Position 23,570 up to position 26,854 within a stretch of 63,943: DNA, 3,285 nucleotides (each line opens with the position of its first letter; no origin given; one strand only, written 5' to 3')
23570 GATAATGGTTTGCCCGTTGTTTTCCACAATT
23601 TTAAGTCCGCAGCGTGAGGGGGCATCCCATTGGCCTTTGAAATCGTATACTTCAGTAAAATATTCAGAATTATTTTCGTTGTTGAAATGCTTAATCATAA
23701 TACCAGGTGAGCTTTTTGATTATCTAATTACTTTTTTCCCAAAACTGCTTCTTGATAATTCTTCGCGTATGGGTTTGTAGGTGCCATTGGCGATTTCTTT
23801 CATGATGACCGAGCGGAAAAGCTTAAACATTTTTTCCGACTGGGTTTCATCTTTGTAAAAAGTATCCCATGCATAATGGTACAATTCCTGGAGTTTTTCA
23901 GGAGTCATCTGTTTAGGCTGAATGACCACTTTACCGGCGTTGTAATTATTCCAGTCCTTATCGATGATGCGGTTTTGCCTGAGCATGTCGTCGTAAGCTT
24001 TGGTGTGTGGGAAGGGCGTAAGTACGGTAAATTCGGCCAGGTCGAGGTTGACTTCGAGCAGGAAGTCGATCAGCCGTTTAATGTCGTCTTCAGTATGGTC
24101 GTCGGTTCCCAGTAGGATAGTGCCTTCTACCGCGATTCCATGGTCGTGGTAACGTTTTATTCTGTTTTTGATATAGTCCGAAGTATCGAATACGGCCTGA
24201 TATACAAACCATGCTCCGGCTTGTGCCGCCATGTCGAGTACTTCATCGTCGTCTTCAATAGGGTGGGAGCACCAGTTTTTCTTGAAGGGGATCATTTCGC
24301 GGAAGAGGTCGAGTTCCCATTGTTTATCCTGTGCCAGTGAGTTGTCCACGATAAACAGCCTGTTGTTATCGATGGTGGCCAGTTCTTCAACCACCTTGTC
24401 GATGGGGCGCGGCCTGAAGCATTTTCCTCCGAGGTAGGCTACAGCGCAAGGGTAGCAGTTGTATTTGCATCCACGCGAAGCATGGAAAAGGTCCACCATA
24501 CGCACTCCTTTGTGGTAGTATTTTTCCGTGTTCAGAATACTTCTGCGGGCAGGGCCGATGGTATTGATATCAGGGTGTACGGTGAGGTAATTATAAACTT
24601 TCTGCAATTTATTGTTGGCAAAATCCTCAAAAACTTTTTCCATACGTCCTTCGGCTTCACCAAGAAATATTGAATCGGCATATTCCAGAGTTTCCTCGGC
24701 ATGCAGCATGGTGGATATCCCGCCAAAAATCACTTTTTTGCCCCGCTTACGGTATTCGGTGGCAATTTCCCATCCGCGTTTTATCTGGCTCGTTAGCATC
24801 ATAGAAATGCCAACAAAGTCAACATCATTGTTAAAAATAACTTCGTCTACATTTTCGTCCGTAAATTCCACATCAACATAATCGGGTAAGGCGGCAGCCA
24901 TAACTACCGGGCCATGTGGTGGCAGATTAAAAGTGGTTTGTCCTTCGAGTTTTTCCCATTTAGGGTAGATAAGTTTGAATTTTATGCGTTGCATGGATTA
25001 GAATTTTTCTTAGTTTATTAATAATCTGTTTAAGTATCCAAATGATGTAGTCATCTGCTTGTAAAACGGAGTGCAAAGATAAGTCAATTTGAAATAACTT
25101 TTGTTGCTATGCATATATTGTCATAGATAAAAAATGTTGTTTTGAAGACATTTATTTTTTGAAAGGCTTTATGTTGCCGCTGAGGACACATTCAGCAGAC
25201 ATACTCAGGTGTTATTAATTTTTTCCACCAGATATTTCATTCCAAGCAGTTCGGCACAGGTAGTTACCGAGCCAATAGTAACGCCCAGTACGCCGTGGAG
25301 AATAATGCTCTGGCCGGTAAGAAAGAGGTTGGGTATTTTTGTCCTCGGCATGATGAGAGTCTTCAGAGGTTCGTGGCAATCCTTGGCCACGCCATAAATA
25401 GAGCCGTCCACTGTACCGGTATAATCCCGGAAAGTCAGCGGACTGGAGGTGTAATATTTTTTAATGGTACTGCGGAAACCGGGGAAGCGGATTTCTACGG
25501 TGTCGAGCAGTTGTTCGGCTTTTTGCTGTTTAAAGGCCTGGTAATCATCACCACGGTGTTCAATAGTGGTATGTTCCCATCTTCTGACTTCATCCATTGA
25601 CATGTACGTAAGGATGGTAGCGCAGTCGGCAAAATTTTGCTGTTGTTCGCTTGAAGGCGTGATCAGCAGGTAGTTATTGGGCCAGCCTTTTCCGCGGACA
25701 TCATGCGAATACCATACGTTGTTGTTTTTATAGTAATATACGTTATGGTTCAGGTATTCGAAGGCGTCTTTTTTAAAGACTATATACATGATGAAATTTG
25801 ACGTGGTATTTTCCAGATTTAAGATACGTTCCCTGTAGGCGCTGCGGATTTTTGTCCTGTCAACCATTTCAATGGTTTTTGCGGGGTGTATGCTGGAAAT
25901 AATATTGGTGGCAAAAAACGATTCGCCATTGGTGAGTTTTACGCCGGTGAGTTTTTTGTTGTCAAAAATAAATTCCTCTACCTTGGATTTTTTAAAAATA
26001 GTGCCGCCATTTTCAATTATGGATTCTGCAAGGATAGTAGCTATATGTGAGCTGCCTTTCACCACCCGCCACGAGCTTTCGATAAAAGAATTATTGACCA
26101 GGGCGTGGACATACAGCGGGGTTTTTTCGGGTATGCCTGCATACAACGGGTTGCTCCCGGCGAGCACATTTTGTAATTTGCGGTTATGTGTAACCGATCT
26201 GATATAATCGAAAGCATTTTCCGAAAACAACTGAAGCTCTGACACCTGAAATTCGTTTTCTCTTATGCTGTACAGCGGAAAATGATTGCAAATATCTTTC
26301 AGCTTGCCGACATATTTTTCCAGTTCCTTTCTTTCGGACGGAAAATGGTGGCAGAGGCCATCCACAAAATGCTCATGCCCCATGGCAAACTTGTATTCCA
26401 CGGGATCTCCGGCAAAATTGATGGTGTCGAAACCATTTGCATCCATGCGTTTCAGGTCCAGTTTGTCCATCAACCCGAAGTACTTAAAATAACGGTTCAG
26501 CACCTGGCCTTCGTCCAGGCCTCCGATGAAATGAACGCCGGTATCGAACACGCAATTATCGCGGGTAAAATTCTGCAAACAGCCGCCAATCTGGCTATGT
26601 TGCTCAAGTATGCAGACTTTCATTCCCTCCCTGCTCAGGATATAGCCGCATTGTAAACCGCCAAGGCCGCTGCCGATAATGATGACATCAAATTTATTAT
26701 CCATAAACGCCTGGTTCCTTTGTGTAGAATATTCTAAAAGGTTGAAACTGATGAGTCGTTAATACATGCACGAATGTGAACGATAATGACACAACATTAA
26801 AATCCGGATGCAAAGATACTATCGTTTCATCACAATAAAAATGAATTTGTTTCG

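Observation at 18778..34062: Twelve-gene single-strand biosynthetic block: a radical-SAM/KASIII core joined to an aryl-polyene/flexirubin-style tailoring and export set, with no ACP or KS/CLF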

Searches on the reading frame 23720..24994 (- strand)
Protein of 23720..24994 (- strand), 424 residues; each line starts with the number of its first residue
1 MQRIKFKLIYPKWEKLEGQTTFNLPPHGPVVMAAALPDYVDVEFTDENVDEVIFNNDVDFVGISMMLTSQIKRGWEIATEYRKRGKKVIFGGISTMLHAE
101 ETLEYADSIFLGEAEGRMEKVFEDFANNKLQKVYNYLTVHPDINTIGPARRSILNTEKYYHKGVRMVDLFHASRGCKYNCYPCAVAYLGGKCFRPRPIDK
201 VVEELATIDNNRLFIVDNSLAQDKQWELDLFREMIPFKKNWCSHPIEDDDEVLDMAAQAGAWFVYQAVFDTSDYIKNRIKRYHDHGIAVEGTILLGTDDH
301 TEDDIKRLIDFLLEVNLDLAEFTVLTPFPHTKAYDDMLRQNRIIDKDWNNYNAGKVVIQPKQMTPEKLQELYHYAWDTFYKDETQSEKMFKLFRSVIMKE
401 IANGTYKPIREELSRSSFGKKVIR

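Call 3: search_protein_families(library=pfam, proteins=[window:23720-24994:-], max_evalue=0.01)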
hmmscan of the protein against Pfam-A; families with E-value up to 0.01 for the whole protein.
window:23720-24994:- (424 aa): 3 families
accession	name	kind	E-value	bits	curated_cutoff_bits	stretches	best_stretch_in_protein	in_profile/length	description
PF02310.24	B12-binding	-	3.4e-09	37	32.1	1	30-121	18-120/121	B12 binding domain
PF19864.5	Radical_SAM_N2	-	0.0013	18.6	29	1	76-131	76-131/151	Radical SAM proteins, N-terminal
PF04055.27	Radical_SAM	-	0.0016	19.1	29.5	0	173-286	4-127/166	Radical SAM superfamily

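Call 7: search_protein_families(library=ncbifam, proteins=[window:23720-24994:-], max_evalue=0.001)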
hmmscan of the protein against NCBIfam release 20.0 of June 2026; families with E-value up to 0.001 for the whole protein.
window:23720-24994:- (424 aa): 14 families
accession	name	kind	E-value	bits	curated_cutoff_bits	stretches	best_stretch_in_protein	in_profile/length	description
TIGR04013.1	B12_SAM_MJ_1487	hypoth_equivalog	1.6e-17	63.4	251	1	35-220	19-208/382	TIGR04013 family B12-binding domain/radical SAM domain-containing protein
TIGR04072.2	rSAM_ladder_B12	equivalog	2.4e-14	52.8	360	1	71-243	83-262/443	lipid biosynthesis B12-binding/radical SAM protein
TIGR02026.1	BchE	equivalog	5.7e-12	45.2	481.35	1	276-375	326-423/497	magnesium-protoporphyrin IX monomethyl ester anaerobic oxidative cyclase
TIGR03471.1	HpnJ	equivalog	9.9e-12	44.5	577.6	1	170-353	200-402/472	hopanoid biosynthesis associated radical SAM protein HpnJ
TIGR04367.1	HpnR_B12_rSAM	equivalog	1.1e-11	44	650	1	52-219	55-238/490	hopanoid C-3 methylase HpnR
NF038361.1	rSAM_Sden_1168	equivalog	1.2e-10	40.6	575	1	160-243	276-361/560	Sden_1168 family B12-binding radical SAM P-methyltransferase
TIGR04014.1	B12_SAM_MJ_0865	equivalog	5.2e-10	38.7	360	1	61-208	42-201/434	methyl-coenzyme M reductase glutamine C-methyltransferase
NF033070.1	rSAM_AprD4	equivalog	5.8e-07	28.7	500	1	167-371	196-423/456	AprD4 family radical SAM diol-dehydratase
NF040546.1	rSAM_CUAEP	equivalog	9.8e-07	27.8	500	1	56-205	46-209/468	CUAEP/CCAEP-tail radical SAM (seleno)protein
NF040542.1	rSAM_RCCLKC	equivalog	1.6e-06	27.6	450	1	38-190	25-205/423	arsinothricin biosynthesis radical SAM protein ArsL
NF045585.1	rSAM_slr0320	equivalog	4.2e-05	22.2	775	1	70-208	124-276/511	photosystem II high light acclimation radical SAM protein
TIGR01125.1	TIGR01125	equivalog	4.9e-05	22.6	356.95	0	117-208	86-177/432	30S ribosomal protein S12 methylthiotransferase RimO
TIGR04385.1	B12_rSAM_cofa1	equivalog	0.00011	21.5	450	1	149-209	176-237/438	B12 lower ligand biosynthesis radical SAM protein BzaD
TIGR04479.1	bcpD_PhpK_rSAM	subfamily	0.00015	20.3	600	0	154-285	228-379/504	PhpK family radical SAM P-methyltransferase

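Call 20: search_solved_structures(query=window:23720-24994:-, max_evalue=0.01)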
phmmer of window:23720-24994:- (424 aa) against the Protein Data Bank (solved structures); distinct sequences matched with E-value up to 0.01: 2.
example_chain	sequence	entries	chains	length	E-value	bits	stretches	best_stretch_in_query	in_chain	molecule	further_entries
6fd2_B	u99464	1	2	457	0.001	21.2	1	169-361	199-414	Putative apramycin biosynthetic oxidoreductase 4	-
9ccb_A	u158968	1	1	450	0.0095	18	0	163-208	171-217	Radical SAM core domain-containing protein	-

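Call 57: find_homologous_proteins(query=window:23720-24994:-, max_evalue=1e-20)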
Query window:23720-24994:- (424 aa): 6113 proteins with E <= 1e-20 among 8000 candidates; the best 120 are listed.
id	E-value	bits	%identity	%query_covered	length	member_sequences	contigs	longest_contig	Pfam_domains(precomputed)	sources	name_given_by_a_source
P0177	4.1e-293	990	100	100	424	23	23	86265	PF02310.25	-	-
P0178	4.9e-259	877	87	99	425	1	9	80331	PF02310.25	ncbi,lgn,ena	-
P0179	1.7e-258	875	87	99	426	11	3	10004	PF02310.25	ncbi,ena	-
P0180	1.9e-257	872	87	99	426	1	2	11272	PF02310.25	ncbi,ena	-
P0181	5.9e-257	870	86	99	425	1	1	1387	PF02310.25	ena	-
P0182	9.4e-257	870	86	99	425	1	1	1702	PF02310.25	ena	-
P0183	4.0e-256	868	86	99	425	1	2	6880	PF02310.25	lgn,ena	-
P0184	5.7e-254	861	85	99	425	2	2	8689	PF02310.25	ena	-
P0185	7.3e-254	860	85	99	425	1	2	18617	PF02310.25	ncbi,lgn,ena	ncbi:MAG: radical SAM protein [Bacteroidota bacterium]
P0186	9.9e-254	860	86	99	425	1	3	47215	PF02310.25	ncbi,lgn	-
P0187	1.6e-252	856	86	99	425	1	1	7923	PF04055.28,PF02310.25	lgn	-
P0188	1.8e-251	852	84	99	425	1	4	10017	PF02310.25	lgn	-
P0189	1.0e-249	847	85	99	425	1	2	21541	PF02310.25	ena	-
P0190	1.5e-249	846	84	99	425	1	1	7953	PF02310.25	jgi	jgi:radical SAM superfamily enzyme YgiQ (UPF0313 family)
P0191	6.3e-249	844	84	99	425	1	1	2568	PF02310.25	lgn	-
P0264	4.0e-221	752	75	99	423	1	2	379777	PF02310.25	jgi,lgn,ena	-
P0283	2.0e-220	750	74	99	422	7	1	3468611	PF04055.28,PF02310.25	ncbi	-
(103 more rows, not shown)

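Call 58: find_encoding_contigs(protein=P0283, flank=10000, max_places=1)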
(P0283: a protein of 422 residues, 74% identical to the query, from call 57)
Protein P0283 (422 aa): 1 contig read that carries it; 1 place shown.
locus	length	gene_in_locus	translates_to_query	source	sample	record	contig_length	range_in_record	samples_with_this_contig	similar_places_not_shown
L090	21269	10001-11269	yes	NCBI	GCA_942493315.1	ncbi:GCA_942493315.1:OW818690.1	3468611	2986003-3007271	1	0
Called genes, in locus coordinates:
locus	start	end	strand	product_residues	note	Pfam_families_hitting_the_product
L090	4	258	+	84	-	PF00550:PP-binding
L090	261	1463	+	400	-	PF00109:ketoacyl-synt, PF00108:Thiolase_N (weak), PF02801:Ketoacyl-synt_C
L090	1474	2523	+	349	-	PF00109:ketoacyl-synt (weak), PF13723:Ketoacyl-synt_2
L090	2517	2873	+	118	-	PF00892:EamA, PF10639:TMEM234 (weak)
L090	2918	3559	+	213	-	PF27667:YdcC (weak), PF03548:LolA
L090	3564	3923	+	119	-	PF22818:ApeI-like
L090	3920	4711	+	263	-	PF00535:Glycos_transf_2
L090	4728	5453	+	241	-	-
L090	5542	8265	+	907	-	PF03176:MMPL (faint), PF01553:Acyltransferase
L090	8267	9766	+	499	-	PF00890:FAD_binding_2, PF01266:DAO (faint), PF01593:Amino_oxidase, PF01946:Thi4, PF03486:HI0933_like (faint), PF07992:Pyr_redox_2 (faint), PF13450:NAD_binding_8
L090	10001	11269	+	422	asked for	PF02310:B12-binding, PF04055:Radical_SAM (faint)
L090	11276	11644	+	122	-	-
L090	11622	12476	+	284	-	PF01738:DLH (faint), PF20434:BD-FAE, PF07859:Abhydrolase_3 (weak), PF00326:Peptidase_S9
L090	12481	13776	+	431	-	PF00501:AMP-binding, PF14535:AMP-binding_C_2 (weak)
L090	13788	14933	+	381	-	-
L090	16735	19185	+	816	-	PF07992:Pyr_redox_2, PF13450:NAD_binding_8 (faint), PF13738:Pyr_redox_3, PF00070:Pyr_redox, PF02852:Pyr_redox_dim, PF00581:Rhodanese, PF01206:TusA, PF13686:DrsE_2, +1 more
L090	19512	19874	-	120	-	-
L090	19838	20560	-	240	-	PF03811:Zn_ribbon_InsA (faint)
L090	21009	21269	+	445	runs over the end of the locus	PF02321:OEP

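Call 59: find_encoding_contigs(protein=P0264, flank=10000, max_places=1)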
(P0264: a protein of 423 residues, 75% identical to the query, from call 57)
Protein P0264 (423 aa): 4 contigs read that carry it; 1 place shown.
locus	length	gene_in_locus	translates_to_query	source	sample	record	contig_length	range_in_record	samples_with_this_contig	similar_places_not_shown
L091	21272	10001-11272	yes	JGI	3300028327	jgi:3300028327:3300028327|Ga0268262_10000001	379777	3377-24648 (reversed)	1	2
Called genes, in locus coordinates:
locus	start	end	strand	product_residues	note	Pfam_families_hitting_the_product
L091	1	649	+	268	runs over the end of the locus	PF00535:Glycos_transf_2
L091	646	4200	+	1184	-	PF03176:MMPL, PF01553:Acyltransferase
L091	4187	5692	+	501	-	PF00890:FAD_binding_2 (weak), PF01266:DAO (faint), PF01593:Amino_oxidase, PF01946:Thi4 (weak), PF03486:HI0933_like (faint), PF07992:Pyr_redox_2 (faint), PF13450:NAD_binding_8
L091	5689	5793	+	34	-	-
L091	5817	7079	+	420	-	PF01555:N6_N4_Mtase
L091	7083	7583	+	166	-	-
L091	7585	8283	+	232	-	PF09568:RE_MjaI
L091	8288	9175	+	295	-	PF01555:N6_N4_Mtase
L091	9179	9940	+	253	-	PF22515:DUF6996, PF22518:DUF6997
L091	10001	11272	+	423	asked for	PF02310:B12-binding (weak)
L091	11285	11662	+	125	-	-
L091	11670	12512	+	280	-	PF01738:DLH (faint), PF20434:BD-FAE, PF07859:Abhydrolase_3, PF12146:Hydrolase_4 (faint), PF00326:Peptidase_S9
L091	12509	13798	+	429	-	PF00501:AMP-binding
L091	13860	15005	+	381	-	-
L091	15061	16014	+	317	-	PF13525:YfiO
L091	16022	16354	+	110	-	PF01192:RNA_pol_Rpb6 (weak)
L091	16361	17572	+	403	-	PF02441:Flavoprotein, PF04127:DFP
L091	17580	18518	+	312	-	PF08331:QueG_DUF1730, PF13484:Fer4_16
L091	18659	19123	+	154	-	PF05198:IF3_N, PF00707:IF3_C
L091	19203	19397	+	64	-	PF01632:Ribosomal_L35p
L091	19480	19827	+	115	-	PF00453:Ribosomal_L20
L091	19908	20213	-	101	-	-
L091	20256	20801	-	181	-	-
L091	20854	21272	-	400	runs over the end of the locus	PF23019:DUF7033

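Call 63: search_protein_families(library=ncbifam, proteins=[L090:13788-14933:+, L090:4728-5453:+, L090:12481-13776:+, L090:11622-12476:+], max_evalue=0.00001)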
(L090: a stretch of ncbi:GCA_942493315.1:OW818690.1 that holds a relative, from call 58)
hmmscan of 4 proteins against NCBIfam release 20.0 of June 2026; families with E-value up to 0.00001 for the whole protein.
L090:13788-14933:+ (381 aa): 0 families

L090:4728-5453:+ (241 aa): 0 families

L090:12481-13776:+ (431 aa): 12 families
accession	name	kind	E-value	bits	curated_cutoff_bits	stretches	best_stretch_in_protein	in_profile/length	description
NF053551.1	FlxY_rubin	equivalog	8.4e-216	716.6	520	1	6-429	1-424/424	flexirubin biosynthesis putative acyl-CoA ligase FlxY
NF041878.1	paak_haloarch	equivalog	1.9e-60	204.6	700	1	4-420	3-422/427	phenylacetate--CoA ligase PaaK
TIGR02155.1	PA_CoA_ligase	equivalog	1.2e-54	185.4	646.3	1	9-412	3-410/422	phenylacetate--CoA ligase PaaK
NF045666.1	DVU1553_fam_AMP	equivalog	2.2e-51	174.9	300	1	10-327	19-330/331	DVU_1553 family AMP-dependent CoA ligase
TIGR03335.1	F390_ftsA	equivalog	1.8e-36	125.8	458.7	1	5-429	8-435/445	coenzyme F390 synthetase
NF041217.1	BagE_FevW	exception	1e-19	70.8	800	1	225-402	210-384/424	bagremycin/ferroverdin synthetase BagE/FevW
TIGR02304.1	aden_form_hyp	equivalog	9.2e-12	44.7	251.9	1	168-388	182-386/430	F390 synthetase-related protein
NF009071.0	PRK12406.1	subfamily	5.2e-10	38.4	701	1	80-395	153-469/510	acyl-CoA synthetase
NF004837.0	PRK06187.1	subfamily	1.5e-07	30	476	0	62-286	152-377/531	long-chain-fatty-acid--CoA ligase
TIGR01733.1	AA-adenyl-dom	subfamily_domain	1.7e-07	30.4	317.4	1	73-291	116-329/409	amino acid adenylation domain-containing protein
NF004808.0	PRK06155.1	equivalog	3.1e-06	25.7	722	0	225-286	310-374/542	ATP-dependent acyl-CoA ligase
NF052269.1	Staph_lig_FadD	equivalog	5.9e-06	24.9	650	0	76-395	146-460/499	long-chain-fatty-acid--CoA ligase FadD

L090:11622-12476:+ (284 aa): 4 families
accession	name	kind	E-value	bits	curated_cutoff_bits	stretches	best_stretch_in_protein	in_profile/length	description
NF041902.1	pecacetest_PaeX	equivalog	4.5e-44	150.7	550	1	30-281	59-308/318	pectin acetylesterase PaeX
NF042968.1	AcxylEst_AxeA1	equivalog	8.5e-43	146.3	700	1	1-281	1-268/459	acetylxylan esterase AxeA1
NF052620.1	AryltfaseLP1002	equivalog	6.5e-31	107.6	300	1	45-258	27-235/265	lp_1002 family arylesterase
NF052354.1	EstLipQMycob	equivalog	4.2e-06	25.6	700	1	43-155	157-268/418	esterase LipQ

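Call 80: search_protein_families(library=ncbifam, proteins=[L090:5542-8265:+, L090:3920-4711:+], max_evalue=1e-10)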
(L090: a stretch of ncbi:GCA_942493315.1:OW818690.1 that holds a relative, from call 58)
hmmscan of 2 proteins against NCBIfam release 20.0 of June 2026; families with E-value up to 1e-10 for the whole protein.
L090:5542-8265:+ (907 aa): 3 families
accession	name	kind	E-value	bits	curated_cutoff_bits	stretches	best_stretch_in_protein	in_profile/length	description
TIGR00921.1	2A067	subfamily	1.3e-29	102.8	351.9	2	382-534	572-730/733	hydrophobe/amphiphile efflux-3 (HAE3) family transporter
TIGR03480.1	HpnN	hypoth_equivalog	3e-26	91.7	751.85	1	387-536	708-857/862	hopanoid biosynthesis associated RND transporter like protein HpnN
TIGR00530.1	AGP_acyltrn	subfamily_domain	1.4e-14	54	102.95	1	621-733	10-129/130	1-acylglycerol-3-phosphate O-acyltransferase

L090:3920-4711:+ (263 aa): 4 families
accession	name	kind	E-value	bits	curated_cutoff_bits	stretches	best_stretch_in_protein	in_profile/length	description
NF058614.1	PPMAGASynPpgS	equivalog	2e-19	69.9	370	1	15-173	2-157/226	polyprenyl-phospho-N-acetylgalactosaminyl synthase PpgS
TIGR04182.1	glyco_TIGR04182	equivalog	7.8e-17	61.6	325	1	15-235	2-212/293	S-layer glycoprotein N-glycosyltransferase AglJ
NF047588.1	GlcsyltransPgfSStrep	equivalog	4.2e-12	45.9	500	1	28-173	23-159/308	glycosyltransferase PgfS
TIGR03937.1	PgaC_IcaA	equivalog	5.3e-12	45.4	422.3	1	5-123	37-152/407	poly-beta-1,6-N-acetyl-D-glucosamine synthase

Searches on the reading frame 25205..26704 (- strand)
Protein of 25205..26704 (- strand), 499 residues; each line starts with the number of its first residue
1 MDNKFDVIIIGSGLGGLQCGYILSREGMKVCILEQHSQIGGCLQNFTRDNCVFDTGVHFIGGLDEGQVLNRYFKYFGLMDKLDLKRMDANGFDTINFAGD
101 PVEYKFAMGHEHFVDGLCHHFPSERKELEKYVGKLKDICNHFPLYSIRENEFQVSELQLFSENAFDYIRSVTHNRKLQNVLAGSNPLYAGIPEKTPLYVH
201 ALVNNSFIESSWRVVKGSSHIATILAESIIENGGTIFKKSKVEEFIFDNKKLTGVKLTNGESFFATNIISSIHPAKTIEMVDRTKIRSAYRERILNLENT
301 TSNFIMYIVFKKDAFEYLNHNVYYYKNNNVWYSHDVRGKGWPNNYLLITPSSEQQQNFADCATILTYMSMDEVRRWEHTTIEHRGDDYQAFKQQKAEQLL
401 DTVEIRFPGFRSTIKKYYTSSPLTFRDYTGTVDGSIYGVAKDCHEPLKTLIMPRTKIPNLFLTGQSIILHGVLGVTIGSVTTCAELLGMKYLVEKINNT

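Call 3: search_protein_families(library=pfam, proteins=[window:25205-26704:-], max_evalue=0.01)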
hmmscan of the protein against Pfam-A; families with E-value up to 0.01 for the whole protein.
window:25205-26704:- (499 aa): 13 families
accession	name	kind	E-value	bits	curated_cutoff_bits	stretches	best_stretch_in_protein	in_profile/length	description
PF13450.12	NAD_binding_8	-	4.3e-15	56.2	21.9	1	9-76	1-68/68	NAD(P)-binding Rossmann-like domain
PF01593.30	Amino_oxidase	-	2.7e-13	50.4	19.8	1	14-468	1-421/443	Flavin containing amine oxidoreductase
PF01266.30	DAO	-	3.7e-09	37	27.9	1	6-41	1-37/353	FAD dependent oxidoreductase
PF00890.30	FAD_binding_2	-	4.5e-09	36.4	20.4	1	6-43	1-38/414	FAD binding domain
PF01946.23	Thi4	-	8.9e-09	35.4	26.2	1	5-42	18-56/235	Thi4 family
PF03486.20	HI0933_like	-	4.6e-06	26.7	50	0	6-41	2-37/244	HI0933-like protein Rossmann domain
PF01494.25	FAD_binding_3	-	2.2e-05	24.3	22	1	5-38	2-35/349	FAD binding domain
PF12831.13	FAD_oxidored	-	2.9e-05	24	27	1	6-43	1-38/416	FAD dependent oxidoreductase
PF07992.20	Pyr_redox_2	-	6.6e-05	22.9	26.1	1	5-42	1-40/291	Pyridine nucleotide-disulphide oxidoreductase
PF00070.33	Pyr_redox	-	6.7e-05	23.8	22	0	7-40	2-35/82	Pyridine nucleotide-disulphide oxidoreductase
PF13738.12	Pyr_redox_3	-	0.00032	20.5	30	1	8-55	1-48/305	Pyridine nucleotide-disulphide oxidoreductase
PF01134.28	GIDA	-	0.0017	18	22.1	0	6-37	1-32/391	Glucose inhibited division protein A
PF00996.24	GDI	-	0.0035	16.4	23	0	1-41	1-41/436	GDP dissociation inhibitor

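Call 7: search_protein_families(library=ncbifam, proteins=[window:25205-26704:-], max_evalue=0.001)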
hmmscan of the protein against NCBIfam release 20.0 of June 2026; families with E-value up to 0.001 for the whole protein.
window:25205-26704:- (499 aa): 51 families (the best 25 are shown)
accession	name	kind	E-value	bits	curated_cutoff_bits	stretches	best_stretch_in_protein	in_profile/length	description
TIGR02733.1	desat_CrtD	equivalog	5.4e-37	127.6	549.7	2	219-487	232-489/492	C-3',4' desaturase CrtD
TIGR02730.1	carot_isom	equivalog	4.7e-28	98.3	586.9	2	217-485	227-486/493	carotenoid isomerase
NF045637.1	carotdesatCrtDProt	equivalog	1.3e-20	73.4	580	2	189-467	193-462/485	1-hydroxycarotenoid 3,4-desaturase CrtD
NF058655.1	CrtID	equivalog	1.4e-18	67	640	1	7-369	1-372/478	bifunctional phytoene desaturase/3,4-desaturase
TIGR02734.1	crtI_fam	subfamily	7.9e-16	57.8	238.1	1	7-442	1-442/504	phytoene desaturase family protein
NF005560.0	PRK07233.1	equivalog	4.5e-14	52.1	252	1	7-84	3-78/435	hypothetical protein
NF045689.1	BCarotKetCrtO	equivalog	3.6e-13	48.9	1000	2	217-293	241-319/563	beta-carotene ketolase CrtO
NF042421.1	hydcarot_desat_CrtD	equivalog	3.7e-11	42.2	500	1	7-487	4-483/487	1-hydroxycarotenoid 3,4-desaturase CrtD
TIGR00292.1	TIGR00292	equivalog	1.6e-09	37.4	148.3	1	5-42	22-59/254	sulfide-dependent adenosine diphosphate thiazole synthase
NF005548.0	PRK07208.1-4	equivalog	8.5e-09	34.5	389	1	5-58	4-57/488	hypothetical protein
TIGR03467.1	HpnE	equivalog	1.2e-07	31.4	283.05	1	7-84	1-78/430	hydroxysqualene dehydroxylase HpnE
NF005545.0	PRK07208.1-1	equivalog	1.3e-07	30.4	451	1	1-58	4-62/504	hypothetical protein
NF004789.0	PRK06134.1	subfamily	4e-06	25.7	747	1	2-42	10-50/581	FAD-dependent oxidoreductase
NF004945.0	PRK06292.2-3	equivalog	5e-06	25.7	494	1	3-43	2-42/457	dihydrolipoyl dehydrogenase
NF009410.0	PRK12771.1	subfamily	5.9e-06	25.1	516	1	7-43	141-177/566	NAD(P)-binding protein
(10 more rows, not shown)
